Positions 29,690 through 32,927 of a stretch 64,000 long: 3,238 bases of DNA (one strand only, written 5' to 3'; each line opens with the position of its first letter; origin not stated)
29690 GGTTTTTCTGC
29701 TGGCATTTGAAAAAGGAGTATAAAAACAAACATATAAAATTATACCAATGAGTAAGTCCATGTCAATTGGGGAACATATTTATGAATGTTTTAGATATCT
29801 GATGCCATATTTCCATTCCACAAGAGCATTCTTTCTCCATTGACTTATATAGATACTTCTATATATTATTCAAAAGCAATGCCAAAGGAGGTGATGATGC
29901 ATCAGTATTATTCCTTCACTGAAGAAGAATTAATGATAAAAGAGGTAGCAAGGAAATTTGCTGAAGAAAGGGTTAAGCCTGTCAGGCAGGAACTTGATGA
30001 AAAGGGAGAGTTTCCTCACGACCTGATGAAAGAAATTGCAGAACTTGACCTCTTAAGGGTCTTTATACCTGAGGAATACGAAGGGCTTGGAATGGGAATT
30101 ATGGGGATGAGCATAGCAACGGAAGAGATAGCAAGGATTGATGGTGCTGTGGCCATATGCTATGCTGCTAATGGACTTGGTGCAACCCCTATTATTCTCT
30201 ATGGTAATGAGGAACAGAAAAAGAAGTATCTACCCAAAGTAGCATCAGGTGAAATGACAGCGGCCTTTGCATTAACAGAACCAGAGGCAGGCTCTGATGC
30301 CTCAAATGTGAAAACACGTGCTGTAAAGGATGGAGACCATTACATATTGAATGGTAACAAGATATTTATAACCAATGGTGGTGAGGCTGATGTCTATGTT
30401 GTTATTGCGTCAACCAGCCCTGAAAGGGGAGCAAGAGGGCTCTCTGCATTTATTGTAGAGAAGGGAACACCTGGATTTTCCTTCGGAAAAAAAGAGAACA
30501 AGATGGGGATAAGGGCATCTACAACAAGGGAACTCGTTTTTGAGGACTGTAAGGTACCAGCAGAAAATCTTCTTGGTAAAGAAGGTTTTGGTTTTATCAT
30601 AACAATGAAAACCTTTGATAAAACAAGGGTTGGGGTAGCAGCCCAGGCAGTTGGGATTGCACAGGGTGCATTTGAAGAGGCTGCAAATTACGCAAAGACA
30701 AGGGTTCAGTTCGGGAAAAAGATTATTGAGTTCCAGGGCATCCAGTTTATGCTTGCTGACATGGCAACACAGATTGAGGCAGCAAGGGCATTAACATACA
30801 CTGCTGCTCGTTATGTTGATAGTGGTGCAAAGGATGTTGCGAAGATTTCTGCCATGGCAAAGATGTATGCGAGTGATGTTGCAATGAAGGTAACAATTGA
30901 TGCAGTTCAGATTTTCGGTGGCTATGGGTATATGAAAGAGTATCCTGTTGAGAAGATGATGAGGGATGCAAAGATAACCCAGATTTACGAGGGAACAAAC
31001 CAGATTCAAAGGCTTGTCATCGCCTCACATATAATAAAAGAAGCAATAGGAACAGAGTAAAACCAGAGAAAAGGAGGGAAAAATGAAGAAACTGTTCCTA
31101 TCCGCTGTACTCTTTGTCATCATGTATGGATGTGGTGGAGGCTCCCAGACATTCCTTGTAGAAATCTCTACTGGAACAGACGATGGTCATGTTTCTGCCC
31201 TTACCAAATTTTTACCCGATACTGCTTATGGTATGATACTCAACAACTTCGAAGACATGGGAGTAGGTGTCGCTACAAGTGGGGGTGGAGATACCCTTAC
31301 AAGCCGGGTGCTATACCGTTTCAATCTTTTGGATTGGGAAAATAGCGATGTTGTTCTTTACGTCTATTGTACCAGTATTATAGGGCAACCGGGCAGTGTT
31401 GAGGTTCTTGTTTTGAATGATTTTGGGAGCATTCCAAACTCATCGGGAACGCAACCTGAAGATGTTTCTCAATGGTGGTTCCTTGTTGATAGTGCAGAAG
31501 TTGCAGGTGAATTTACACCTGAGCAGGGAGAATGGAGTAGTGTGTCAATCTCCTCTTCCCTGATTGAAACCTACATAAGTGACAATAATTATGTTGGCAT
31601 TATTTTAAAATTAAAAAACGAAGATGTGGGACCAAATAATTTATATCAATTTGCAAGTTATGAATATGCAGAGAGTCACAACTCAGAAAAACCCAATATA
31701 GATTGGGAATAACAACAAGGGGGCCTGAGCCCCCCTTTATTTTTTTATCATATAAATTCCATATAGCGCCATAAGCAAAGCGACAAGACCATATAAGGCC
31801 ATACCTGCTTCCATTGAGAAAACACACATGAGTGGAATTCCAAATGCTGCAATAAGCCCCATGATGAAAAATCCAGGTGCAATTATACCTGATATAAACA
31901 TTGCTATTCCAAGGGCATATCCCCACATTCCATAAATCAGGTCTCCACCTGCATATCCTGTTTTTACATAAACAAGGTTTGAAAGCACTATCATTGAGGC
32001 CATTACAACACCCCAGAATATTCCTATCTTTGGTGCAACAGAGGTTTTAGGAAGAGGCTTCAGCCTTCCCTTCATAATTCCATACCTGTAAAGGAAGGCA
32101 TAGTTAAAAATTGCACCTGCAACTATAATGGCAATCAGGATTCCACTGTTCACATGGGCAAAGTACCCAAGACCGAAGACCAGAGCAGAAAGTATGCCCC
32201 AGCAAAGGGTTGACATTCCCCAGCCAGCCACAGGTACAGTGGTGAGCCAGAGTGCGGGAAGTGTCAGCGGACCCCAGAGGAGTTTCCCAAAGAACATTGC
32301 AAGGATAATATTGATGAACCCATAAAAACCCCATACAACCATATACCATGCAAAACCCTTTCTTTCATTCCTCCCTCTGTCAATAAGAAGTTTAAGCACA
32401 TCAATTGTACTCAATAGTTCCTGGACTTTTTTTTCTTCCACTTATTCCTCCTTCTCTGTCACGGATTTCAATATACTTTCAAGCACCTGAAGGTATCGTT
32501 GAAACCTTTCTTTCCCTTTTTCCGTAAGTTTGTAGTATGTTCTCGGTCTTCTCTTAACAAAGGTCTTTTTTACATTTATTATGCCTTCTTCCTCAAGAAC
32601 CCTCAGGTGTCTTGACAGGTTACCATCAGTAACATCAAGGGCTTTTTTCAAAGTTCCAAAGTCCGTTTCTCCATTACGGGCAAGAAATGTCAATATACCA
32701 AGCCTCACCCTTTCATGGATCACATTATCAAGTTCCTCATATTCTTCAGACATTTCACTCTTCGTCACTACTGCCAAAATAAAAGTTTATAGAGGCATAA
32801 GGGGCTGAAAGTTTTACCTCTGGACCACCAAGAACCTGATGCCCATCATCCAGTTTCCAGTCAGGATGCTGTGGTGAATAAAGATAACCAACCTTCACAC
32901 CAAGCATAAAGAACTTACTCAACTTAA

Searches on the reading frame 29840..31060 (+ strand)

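Call 29: search_protein_families(library=pfam, proteins=[window:29840-31060:+], max_evalue=0.00001)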
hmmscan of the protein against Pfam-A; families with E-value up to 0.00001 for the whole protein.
window:29840-31060:+ (406 aa): 5 families
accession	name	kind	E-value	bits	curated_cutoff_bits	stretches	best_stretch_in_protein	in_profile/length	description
PF00441.29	Acyl-CoA_dh_1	-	6.6e-53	179.3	22.4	1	251-398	3-149/150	Acyl-CoA dehydrogenase, C-terminal domain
PF02771.21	Acyl-CoA_dh_N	-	1.1e-36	126.1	22.9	1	27-138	1-113/113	Acyl-CoA dehydrogenase, N-terminal domain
PF02770.24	Acyl-CoA_dh_M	-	1.4e-29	102.5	33.3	1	142-237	1-97/97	Acyl-CoA dehydrogenase, middle domain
PF08028.16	Acyl-CoA_dh_2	-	2.7e-26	92.9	22.7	1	265-387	2-133/134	Acyl-CoA dehydrogenase, C-terminal domain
PF22924.1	ACOX_C_alpha1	-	6.9e-07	29.7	27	1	262-393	7-163/169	Acyl-CoA oxidase, C-alpha1 domain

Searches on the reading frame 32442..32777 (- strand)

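Call 29: search_protein_families(library=pfam, proteins=[window:32442-32777:-], max_evalue=0.00001)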
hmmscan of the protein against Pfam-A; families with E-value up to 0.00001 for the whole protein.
window:32442-32777:- (111 aa): 5 families
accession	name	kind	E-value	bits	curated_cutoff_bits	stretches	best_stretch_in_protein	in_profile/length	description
PF13601.12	HTH_34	-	2.6e-26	92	27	1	24-103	1-80/80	Winged helix DNA-binding domain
PF01022.26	HTH_5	-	4.9e-10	39.6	22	1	25-68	4-46/47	Bacterial regulatory protein, arsR family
PF12840.13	HTH_20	-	1.8e-08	34.7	27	1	23-69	4-50/51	Helix-turn-helix domain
PF01638.23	HxlR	-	2.4e-08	34.2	20.8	1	20-108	2-88/91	HxlR-like helix-turn-helix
PF03551.20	PadR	-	5.6e-07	29.9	27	1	46-93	26-74/75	Transcriptional regulator PadR-like family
